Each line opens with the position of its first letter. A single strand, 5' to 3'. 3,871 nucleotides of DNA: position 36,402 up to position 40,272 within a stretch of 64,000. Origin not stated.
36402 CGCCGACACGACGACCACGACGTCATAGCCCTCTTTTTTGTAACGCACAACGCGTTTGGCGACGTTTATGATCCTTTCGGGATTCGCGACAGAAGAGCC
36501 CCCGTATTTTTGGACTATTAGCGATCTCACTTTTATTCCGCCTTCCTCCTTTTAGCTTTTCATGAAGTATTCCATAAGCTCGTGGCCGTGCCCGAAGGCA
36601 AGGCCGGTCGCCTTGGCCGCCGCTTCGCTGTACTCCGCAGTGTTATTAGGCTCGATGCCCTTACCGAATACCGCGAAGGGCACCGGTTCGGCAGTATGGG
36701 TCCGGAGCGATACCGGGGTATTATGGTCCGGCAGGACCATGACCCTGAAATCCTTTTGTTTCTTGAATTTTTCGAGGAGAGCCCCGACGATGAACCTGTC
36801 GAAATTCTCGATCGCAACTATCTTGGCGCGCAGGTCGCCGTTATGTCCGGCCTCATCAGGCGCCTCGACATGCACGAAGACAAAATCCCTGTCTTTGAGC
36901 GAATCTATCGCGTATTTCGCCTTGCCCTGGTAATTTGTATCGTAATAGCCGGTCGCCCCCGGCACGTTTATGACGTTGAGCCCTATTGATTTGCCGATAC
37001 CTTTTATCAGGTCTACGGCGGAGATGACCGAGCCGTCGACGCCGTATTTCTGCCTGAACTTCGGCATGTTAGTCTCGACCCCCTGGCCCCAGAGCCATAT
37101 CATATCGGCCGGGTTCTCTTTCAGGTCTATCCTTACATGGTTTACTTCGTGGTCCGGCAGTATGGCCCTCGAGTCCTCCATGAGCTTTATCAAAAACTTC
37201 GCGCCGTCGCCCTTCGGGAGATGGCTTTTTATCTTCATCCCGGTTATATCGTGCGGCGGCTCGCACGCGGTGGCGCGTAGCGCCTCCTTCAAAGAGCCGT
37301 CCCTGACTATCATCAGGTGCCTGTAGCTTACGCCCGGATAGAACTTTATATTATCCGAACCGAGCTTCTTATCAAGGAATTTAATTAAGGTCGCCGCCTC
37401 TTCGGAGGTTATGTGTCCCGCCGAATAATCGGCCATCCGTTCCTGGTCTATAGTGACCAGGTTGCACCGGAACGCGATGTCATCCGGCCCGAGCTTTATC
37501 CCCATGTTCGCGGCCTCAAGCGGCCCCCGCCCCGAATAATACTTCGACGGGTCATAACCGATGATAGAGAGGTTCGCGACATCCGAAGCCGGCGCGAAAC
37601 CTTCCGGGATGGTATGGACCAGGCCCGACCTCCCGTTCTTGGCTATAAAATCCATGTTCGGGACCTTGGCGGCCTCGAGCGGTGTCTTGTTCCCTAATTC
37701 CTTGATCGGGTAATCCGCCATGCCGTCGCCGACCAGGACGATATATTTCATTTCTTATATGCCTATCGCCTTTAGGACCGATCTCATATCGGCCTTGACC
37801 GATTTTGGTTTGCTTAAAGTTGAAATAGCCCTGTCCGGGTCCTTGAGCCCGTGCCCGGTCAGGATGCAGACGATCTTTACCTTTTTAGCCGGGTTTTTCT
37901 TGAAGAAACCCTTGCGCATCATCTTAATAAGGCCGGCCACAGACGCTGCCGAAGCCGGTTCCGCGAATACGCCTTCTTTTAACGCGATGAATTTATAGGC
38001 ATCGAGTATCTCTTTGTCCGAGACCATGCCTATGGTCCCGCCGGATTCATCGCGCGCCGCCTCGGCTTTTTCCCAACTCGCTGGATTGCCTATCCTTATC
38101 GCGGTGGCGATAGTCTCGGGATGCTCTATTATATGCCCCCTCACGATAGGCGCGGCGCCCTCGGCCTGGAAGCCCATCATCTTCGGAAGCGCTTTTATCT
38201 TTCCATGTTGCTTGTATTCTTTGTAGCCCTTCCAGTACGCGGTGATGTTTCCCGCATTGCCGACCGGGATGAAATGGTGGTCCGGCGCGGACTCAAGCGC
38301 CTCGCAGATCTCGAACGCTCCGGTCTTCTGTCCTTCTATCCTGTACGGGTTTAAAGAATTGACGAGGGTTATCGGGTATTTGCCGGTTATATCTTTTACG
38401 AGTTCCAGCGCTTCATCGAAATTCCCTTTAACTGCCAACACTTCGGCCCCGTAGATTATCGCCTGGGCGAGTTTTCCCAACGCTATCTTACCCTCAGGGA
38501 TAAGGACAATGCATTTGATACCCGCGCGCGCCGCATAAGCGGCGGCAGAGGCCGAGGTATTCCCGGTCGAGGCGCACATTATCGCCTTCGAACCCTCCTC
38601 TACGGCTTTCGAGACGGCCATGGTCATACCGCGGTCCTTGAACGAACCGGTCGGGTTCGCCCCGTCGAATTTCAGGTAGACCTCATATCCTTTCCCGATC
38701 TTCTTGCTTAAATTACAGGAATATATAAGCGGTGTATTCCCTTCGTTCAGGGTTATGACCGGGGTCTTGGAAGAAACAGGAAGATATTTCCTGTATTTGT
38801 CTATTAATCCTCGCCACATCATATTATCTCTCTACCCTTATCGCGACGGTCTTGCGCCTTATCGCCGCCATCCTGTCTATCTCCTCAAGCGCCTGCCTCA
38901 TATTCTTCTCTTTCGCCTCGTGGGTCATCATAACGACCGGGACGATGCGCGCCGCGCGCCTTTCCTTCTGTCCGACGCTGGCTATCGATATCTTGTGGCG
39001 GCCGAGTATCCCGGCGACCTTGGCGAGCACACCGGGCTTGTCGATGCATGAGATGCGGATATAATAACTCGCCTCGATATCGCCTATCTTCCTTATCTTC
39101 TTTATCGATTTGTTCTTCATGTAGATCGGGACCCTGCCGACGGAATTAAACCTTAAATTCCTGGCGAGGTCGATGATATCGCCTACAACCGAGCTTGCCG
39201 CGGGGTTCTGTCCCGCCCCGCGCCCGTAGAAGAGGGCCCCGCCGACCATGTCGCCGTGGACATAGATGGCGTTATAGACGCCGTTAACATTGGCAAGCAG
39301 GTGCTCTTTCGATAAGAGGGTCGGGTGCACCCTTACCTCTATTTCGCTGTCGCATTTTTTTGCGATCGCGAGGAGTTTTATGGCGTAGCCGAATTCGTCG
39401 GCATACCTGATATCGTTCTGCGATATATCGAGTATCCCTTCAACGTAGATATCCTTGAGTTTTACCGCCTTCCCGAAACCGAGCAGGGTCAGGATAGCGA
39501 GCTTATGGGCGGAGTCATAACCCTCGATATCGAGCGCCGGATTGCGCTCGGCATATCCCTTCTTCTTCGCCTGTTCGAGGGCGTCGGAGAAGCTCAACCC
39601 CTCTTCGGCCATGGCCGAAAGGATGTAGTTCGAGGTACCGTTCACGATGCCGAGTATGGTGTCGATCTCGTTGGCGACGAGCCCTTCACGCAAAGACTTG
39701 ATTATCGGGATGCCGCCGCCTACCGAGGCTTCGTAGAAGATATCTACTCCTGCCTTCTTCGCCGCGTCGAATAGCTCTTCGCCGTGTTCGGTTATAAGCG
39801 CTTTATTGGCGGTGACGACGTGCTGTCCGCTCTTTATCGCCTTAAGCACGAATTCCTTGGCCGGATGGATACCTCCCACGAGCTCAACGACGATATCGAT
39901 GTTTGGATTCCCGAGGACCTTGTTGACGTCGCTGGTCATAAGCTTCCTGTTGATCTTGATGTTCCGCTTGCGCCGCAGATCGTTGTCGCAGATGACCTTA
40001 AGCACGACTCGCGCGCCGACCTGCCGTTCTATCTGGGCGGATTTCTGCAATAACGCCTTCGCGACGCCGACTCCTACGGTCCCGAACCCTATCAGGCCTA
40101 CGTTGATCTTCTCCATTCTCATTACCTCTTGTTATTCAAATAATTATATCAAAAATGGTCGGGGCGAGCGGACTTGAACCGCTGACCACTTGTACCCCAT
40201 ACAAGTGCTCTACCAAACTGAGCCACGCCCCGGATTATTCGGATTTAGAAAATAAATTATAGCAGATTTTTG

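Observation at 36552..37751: ApgM-type cofactor-independent phosphoglycerate mutase homolog occupies the thrB slot of a hom-thrC-X-lysC cluster: candidate non-orthologous homoserine kinase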

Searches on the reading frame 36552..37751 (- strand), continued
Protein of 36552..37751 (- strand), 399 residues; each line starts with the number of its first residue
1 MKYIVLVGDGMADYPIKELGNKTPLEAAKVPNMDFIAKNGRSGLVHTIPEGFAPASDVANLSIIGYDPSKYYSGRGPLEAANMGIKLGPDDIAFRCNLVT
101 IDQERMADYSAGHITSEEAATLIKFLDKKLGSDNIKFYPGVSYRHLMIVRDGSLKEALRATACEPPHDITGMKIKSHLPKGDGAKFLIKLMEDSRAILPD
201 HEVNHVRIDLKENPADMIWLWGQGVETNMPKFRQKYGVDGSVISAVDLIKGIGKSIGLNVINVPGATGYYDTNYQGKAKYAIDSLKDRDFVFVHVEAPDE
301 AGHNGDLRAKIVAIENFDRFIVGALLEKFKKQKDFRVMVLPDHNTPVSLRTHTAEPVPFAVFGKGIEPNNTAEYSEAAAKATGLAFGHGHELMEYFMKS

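Call 50: fold_search(model_id=the predicted structure, library=pdb)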
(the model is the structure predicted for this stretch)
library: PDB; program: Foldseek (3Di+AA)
matches with E <= 10: 924; with E <= 0.001: 121
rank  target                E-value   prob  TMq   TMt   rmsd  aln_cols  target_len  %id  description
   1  2zkt_B                8.9e-37  1.00  0.82  0.86   3.7       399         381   32  Structure of PH0037 protein from Pyrococcus horikoshii (released 2009-04-21)
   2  3idd_A                2.8e-31  1.00  0.65  0.71   5.7       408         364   27  Cofactor-Independent Phosphoglycerate Mutase from Thermoplasma acidophilum DSM 1728 (released 2009-10-06)
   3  3kd8_A                8.6e-31  1.00  0.68  0.73   5.4       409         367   27  Cofactor-Independent Phosphoglycerate mutase from Thermoplasma Acidophilum DSM 1728 (released 2009-12-01)
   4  3idd_B                5.3e-30  1.00  0.66  0.72   5.5       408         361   28  Cofactor-Independent Phosphoglycerate Mutase from Thermoplasma acidophilum DSM 1728 (released 2009-10-06)
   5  3kd8_B                6.4e-30  1.00  0.66  0.71   5.6       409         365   27  Cofactor-Independent Phosphoglycerate mutase from Thermoplasma Acidophilum DSM 1728 (released 2009-12-01)
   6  2zkt_A                7.7e-30  1.00  0.72  0.86   3.0       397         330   30  Structure of PH0037 protein from Pyrococcus horikoshii (released 2009-04-21)
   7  7tl8_A                5.6e-08  1.00  0.41  0.34  14.4       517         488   12  1.95A resolution structure of independent phosphoglycerate mutase from S. aureus in complex with a macrocyclic peptide (released 2022-08-10)
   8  3m7v_A                1.3e-07  1.00  0.39  0.39  11.7       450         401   12  Crystal structure of phosphopentomutase from streptococcus mutans (released 2010-04-07)
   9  3m8w_C                1.3e-07  1.00  0.38  0.39  13.3       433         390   12  Phosphopentomutase from Bacillus cereus (released 2010-12-29)
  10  2ify                  1.4e-07  1.00  0.36  0.29  16.7       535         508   12  Structure of Bacillus anthracis cofactor-independent phosphoglucerate mutase (released 2006-10-24)
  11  3m8w_A                2.1e-07  1.00  0.40  0.40  13.0       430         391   12  Phosphopentomutase from Bacillus cereus (released 2010-12-29)
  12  5kgl_A                2.1e-07  1.00  0.40  0.32  16.9       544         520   14  2.45A resolution structure of Apo independent phosphoglycerate mutase from C. elegans (orthorhombic form) (released 2017-04-05)
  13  4my4                  2.8e-07  1.00  0.46  0.37  13.8       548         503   13  Crystal structure of phosphoglycerate mutase from Staphylococcus aureus. (released 2013-10-16)
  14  7knf_A                2.8e-07  1.00  0.43  0.35  15.8       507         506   13  1.80A resolution structure of independent Phosphoglycerate mutase from C. elegans in complex with a macrocyclic peptid (released 2021-04-07)
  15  3un5_B                3.0e-07  1.00  0.39  0.40  12.2       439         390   11  Bacillus cereus phosphopentomutase T85E variant (released 2012-02-29)
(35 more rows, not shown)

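Call 51: search_protein_families(library=ncbifam, max_evalue=1e-30, proteins=[P0121, P0122, P0126, P0175, P0171, P0266, P0097])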
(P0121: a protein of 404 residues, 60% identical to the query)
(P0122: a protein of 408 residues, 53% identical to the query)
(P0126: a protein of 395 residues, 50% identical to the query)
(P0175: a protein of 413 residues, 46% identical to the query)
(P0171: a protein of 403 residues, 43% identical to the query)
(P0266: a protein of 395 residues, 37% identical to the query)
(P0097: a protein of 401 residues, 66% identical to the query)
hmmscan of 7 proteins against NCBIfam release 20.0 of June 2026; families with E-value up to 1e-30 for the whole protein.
P0121 (404 aa): 6 families
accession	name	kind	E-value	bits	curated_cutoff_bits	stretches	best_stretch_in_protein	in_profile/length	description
NF003242.0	PRK04200.1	equivalog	3.9e-159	529.8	426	1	4-399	2-393/395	cofactor-independent phosphoglycerate mutase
TIGR02535.1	hyp_Hser_kinase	hypoth_equivalog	2.7e-154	513.7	446.3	1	4-399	2-396/397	proposed homoserine kinase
TIGR00306.2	apgM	subfamily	3.6e-150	500.4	320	1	4-398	1-402/403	2,3-bisphosphoglycerate-independent phosphoglycerate mutase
NF003104.0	PRK04024.1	equivalog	2.5e-92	309.8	489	1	2-385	2-387/412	2,3-bisphosphoglycerate-independent phosphoglycerate mutase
NF038358.1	phophono_PhpG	equivalog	1e-67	228.7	545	1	187-399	206-416/417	CMP-5'-phosphonoformate--3-phosphoglycerate phosphonoformyl transferase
NF003160.0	PRK04135.1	equivalog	1.3e-56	192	468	1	3-399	16-392/403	2,3-bisphosphoglycerate-independent phosphoglycerate mutase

P0122 (408 aa): 6 families
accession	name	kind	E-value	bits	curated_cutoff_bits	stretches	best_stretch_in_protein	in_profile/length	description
NF003242.0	PRK04200.1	equivalog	5.9e-167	555.5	426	1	1-402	1-394/395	cofactor-independent phosphoglycerate mutase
TIGR02535.1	hyp_Hser_kinase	hypoth_equivalog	3.5e-164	546.3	446.3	1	1-402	1-397/397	proposed homoserine kinase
TIGR00306.2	apgM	subfamily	1.9e-162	540.8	320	1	2-401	1-403/403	2,3-bisphosphoglycerate-independent phosphoglycerate mutase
NF003104.0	PRK04024.1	equivalog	1.6e-107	359.8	489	1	1-403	3-403/412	2,3-bisphosphoglycerate-independent phosphoglycerate mutase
NF038358.1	phophono_PhpG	equivalog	2.4e-75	253.9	545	1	180-401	196-416/417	CMP-5'-phosphonoformate--3-phosphoglycerate phosphonoformyl transferase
NF003160.0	PRK04135.1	equivalog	1.4e-60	205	468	1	2-403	17-394/403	2,3-bisphosphoglycerate-independent phosphoglycerate mutase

P0126 (395 aa): 6 families
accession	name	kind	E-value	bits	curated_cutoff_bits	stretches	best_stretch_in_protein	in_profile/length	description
NF003242.0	PRK04200.1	equivalog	1.4e-135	452.2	426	1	1-394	1-394/395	cofactor-independent phosphoglycerate mutase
TIGR02535.1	hyp_Hser_kinase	hypoth_equivalog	3.9e-135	450.7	446.3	1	1-393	1-396/397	proposed homoserine kinase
TIGR00306.2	apgM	subfamily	4.8e-131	437.5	320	1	2-393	1-403/403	2,3-bisphosphoglycerate-independent phosphoglycerate mutase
NF003104.0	PRK04024.1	equivalog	1.5e-86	290.7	489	1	1-388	3-396/412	2,3-bisphosphoglycerate-independent phosphoglycerate mutase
NF038358.1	phophono_PhpG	equivalog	1.6e-66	224.8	545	1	169-393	194-416/417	CMP-5'-phosphonoformate--3-phosphoglycerate phosphonoformyl transferase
NF003160.0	PRK04135.1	equivalog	1.1e-50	172.5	468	1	2-393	17-392/403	2,3-bisphosphoglycerate-independent phosphoglycerate mutase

P0175 (413 aa): 6 families
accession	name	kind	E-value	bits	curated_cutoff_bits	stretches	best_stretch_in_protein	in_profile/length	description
TIGR00306.2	apgM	subfamily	8e-147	489.4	320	1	2-410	1-403/403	2,3-bisphosphoglycerate-independent phosphoglycerate mutase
NF003242.0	PRK04200.1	equivalog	3.1e-146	487.3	426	1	1-411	1-394/395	cofactor-independent phosphoglycerate mutase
TIGR02535.1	hyp_Hser_kinase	hypoth_equivalog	2.3e-141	471.2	446.3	1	1-411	1-397/397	proposed homoserine kinase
NF003104.0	PRK04024.1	equivalog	9e-105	350.8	489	1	1-410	3-401/412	2,3-bisphosphoglycerate-independent phosphoglycerate mutase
NF038358.1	phophono_PhpG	equivalog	8.1e-72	242.2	545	1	3-410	2-416/417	CMP-5'-phosphonoformate--3-phosphoglycerate phosphonoformyl transferase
NF003160.0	PRK04135.1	equivalog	3.5e-59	200.4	468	1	2-412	17-394/403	2,3-bisphosphoglycerate-independent phosphoglycerate mutase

P0171 (403 aa): 6 families
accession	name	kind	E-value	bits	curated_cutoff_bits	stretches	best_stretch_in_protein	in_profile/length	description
NF003242.0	PRK04200.1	equivalog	8.9e-125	416.6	426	1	1-400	1-394/395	cofactor-independent phosphoglycerate mutase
TIGR02535.1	hyp_Hser_kinase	hypoth_equivalog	3.7e-122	407.9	446.3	1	1-399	1-396/397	proposed homoserine kinase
TIGR00306.2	apgM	subfamily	2.6e-121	405.4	320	1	2-399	1-403/403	2,3-bisphosphoglycerate-independent phosphoglycerate mutase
NF003104.0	PRK04024.1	equivalog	4.9e-87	292.3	489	1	1-399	3-401/412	2,3-bisphosphoglycerate-independent phosphoglycerate mutase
NF038358.1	phophono_PhpG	equivalog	3.9e-59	200.5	545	1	183-399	204-416/417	CMP-5'-phosphonoformate--3-phosphoglycerate phosphonoformyl transferase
NF003160.0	PRK04135.1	equivalog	1.5e-50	172.1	468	1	2-401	17-394/403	2,3-bisphosphoglycerate-independent phosphoglycerate mutase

P0266 (395 aa): 5 families
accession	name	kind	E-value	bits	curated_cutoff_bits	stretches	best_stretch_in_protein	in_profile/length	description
NF003242.0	PRK04200.1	equivalog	3.3e-103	345.6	426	1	1-394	1-394/395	cofactor-independent phosphoglycerate mutase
TIGR02535.1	hyp_Hser_kinase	hypoth_equivalog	1.3e-101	340.3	446.3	1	1-393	1-396/397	proposed homoserine kinase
TIGR00306.2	apgM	subfamily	1.9e-99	333.4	320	1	2-393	1-403/403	2,3-bisphosphoglycerate-independent phosphoglycerate mutase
NF003104.0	PRK04024.1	equivalog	1.1e-59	202.2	489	1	1-390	3-398/412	2,3-bisphosphoglycerate-independent phosphoglycerate mutase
NF038358.1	phophono_PhpG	equivalog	7.9e-46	156.6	545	0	180-393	205-416/417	CMP-5'-phosphonoformate--3-phosphoglycerate phosphonoformyl transferase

P0097 (401 aa): 6 families
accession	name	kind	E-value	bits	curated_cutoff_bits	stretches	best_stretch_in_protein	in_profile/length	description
NF003242.0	PRK04200.1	equivalog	2.6e-173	576.4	426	1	1-397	1-394/395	cofactor-independent phosphoglycerate mutase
TIGR02535.1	hyp_Hser_kinase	hypoth_equivalog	1.2e-168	561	446.3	1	1-397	1-397/397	proposed homoserine kinase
TIGR00306.2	apgM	subfamily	2e-158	527.6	320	1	2-396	1-403/403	2,3-bisphosphoglycerate-independent phosphoglycerate mutase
NF003104.0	PRK04024.1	equivalog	3.1e-94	316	489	1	1-395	3-400/412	2,3-bisphosphoglycerate-independent phosphoglycerate mutase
NF038358.1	phophono_PhpG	equivalog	1.4e-71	241.5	545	2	172-395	194-415/417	CMP-5'-phosphonoformate--3-phosphoglycerate phosphonoformyl transferase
NF003160.0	PRK04135.1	equivalog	1.5e-56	191.8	468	1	2-395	17-391/403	2,3-bisphosphoglycerate-independent phosphoglycerate mutase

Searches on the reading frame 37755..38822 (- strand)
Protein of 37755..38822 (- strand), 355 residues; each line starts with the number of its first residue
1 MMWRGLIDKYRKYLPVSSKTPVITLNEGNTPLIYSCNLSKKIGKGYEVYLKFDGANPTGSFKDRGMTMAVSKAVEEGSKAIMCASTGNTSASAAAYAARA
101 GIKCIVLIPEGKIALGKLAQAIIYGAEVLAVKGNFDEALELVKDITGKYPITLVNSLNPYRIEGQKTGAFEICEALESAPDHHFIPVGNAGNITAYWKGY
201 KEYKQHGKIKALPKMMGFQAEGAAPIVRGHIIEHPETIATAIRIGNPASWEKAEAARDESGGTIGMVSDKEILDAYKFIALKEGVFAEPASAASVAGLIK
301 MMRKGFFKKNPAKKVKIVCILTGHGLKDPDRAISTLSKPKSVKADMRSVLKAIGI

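Call 3: search_protein_families(library=pfam, proteins=[window:37755-38822:-])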
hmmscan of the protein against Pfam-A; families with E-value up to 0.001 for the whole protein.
window:37755-38822:- (355 aa): 1 family
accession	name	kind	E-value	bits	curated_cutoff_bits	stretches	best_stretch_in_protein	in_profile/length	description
PF00291.31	PALP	-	9.3e-72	242.3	35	1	23-323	1-295/295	Pyridoxal-phosphate dependent enzyme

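Call 4: search_protein_families(library=ncbifam, proteins=[window:37755-38822:-])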
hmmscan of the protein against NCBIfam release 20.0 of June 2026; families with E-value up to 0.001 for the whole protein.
window:37755-38822:- (355 aa): 44 families (the best 25 are shown)
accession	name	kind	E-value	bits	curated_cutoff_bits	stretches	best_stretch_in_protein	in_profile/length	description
TIGR00260.1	thrC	equivalog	2.4e-103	345.9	167.1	1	8-330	2-340/340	threonine synthase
NF004170.0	PRK05638.1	equivalog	2.3e-67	227.4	421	1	7-328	46-358/442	threonine synthase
NF006050.0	PRK08197.1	equivalog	3.4e-61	207.2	303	1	9-336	60-395/406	threonine synthase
NF006205.0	PRK08329.1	equivalog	3.3e-45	154.6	358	1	8-327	44-345/347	threonine synthase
NF004996.0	PRK06381.1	equivalog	4.3e-41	141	266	1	27-324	13-317/319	threonine synthase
NF005035.0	PRK06450.1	equivalog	7.8e-41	140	301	1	22-327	51-336/338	threonine synthase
TIGR01127.1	ilvA_1Cterm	equivalog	1.9e-27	96.3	378.75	1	30-302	1-269/380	threonine ammonia-lyase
NF006390.0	PRK08639.1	equivalog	4.3e-23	82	421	1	29-323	25-312/418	threonine ammonia-lyase IlvA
NF005600.0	PRK07334.1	equivalog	1.7e-21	76.3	496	1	29-304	28-297/408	threonine ammonia-lyase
NF006389.0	PRK08638.1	equivalog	2.8e-20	72.5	453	1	27-323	25-312/333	bifunctional threonine ammonia-lyase/L-serine ammonia-lyase TdcB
TIGR03844.1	cysteate_syn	equivalog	7.4e-19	67.8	324.9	2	8-229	45-269/398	cysteate synthase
NF045641.2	BHydaspDhtseBhcB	equivalog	9.1e-19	67.7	550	1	29-308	20-292/312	beta-hydroxyaspartate dehydratase BhcB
NF005680.0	PRK07476.1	equivalog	1.6e-18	66.8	413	1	29-212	23-204/326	hydroxyectoine utilization dehydratase EutB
NF005292.0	PRK06815.1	equivalog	2.1e-18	66.5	371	1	29-304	21-293/320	threonine/serine dehydratase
TIGR01136.1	cysKM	subfamily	3.4e-18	66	344.15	1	28-325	6-290/299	cysteine synthase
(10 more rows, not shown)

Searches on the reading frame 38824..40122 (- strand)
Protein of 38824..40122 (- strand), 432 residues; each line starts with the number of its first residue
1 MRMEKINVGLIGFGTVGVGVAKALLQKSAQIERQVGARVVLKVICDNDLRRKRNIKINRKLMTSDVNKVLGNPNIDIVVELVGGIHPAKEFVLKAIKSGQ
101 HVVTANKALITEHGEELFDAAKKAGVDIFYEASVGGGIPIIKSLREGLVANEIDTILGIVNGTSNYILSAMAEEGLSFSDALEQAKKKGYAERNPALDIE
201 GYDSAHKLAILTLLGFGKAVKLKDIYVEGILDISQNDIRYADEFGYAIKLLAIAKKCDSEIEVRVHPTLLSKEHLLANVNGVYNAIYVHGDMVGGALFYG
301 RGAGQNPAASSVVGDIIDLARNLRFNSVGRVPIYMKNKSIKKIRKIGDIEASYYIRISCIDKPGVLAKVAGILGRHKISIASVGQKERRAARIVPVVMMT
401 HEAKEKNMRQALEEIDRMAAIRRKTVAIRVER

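Call 3: search_protein_families(library=pfam, proteins=[window:38824-40122:-])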
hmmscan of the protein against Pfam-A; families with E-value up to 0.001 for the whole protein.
window:38824-40122:- (432 aa): 5 families
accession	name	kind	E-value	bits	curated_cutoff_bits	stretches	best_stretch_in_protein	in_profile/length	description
PF00742.24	Homoserine_dh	-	2.3e-63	213.6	22.9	1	139-317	1-173/173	Homoserine dehydrogenase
PF03447.22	NAD_binding_3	-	5e-22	79.2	24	1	12-131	1-116/116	Homoserine dehydrogenase, NAD binding domain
PF01842.31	ACT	-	2.7e-12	46.6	27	1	353-415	1-64/66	ACT domain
PF22629.2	ACT_AHAS_ss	-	2e-05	25.1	27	1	361-418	7-62/67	AHAS small subunit-like ACT domain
PF01408.29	GFO_IDH_MocA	-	0.00055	21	24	0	6-128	1-116/120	Oxidoreductase family, NAD-binding Rossmann fold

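Call 4: search_protein_families(library=ncbifam, proteins=[window:38824-40122:-])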
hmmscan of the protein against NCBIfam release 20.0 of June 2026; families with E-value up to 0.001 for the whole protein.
window:38824-40122:- (432 aa): 13 families
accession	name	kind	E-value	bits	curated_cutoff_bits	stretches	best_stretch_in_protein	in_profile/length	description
NF004976.0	PRK06349.1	subfamily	1.8e-161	538.1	205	1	3-431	2-427/430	homoserine dehydrogenase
NF004912.0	PRK06270.1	equivalog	6.3e-78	262.6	373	1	3-322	1-339/343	homoserine dehydrogenase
NF006235.0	PRK08374.1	equivalog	1e-53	182.6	451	1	5-323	2-332/336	homoserine dehydrogenase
NF005290.0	PRK06813.1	equivalog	2.5e-47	161.5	286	1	86-322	102-339/346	homoserine dehydrogenase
NF005002.0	PRK06392.1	equivalog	1.6e-30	106.2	296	1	3-236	1-250/329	homoserine dehydrogenase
NF006959.0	PRK09436.1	equivalog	5.1e-25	87.7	726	1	4-245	464-719/819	bifunctional aspartate kinase/homoserine dehydrogenase I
NF007003.0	PRK09466.1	subfamily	2.5e-15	56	582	1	93-237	559-705/810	bifunctional aspartate kinase/homoserine dehydrogenase II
NF006352.0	PRK08577.1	equivalog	1.8e-06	28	140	1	352-422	56-130/136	hypothetical protein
NF009830.0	PRK13304.1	equivalog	4.3e-06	26.4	267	1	6-149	2-137/265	aspartate dehydrogenase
TIGR01327.1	PGDH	equivalog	1.3e-05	24.2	454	1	351-421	450-520/525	phosphoglycerate dehydrogenase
TIGR00656.1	asp_kin_monofn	equivalog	0.00025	20.1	402.25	0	353-416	269-329/407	aspartate kinase, monofunctional class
NF005104.0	PRK06545.1-1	equivalog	0.00051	19.2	713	0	342-411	284-352/366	prephenate dehydrogenase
NF005107.0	PRK06545.1-5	equivalog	0.00066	18.7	414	0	343-415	286-356/367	prephenate dehydrogenase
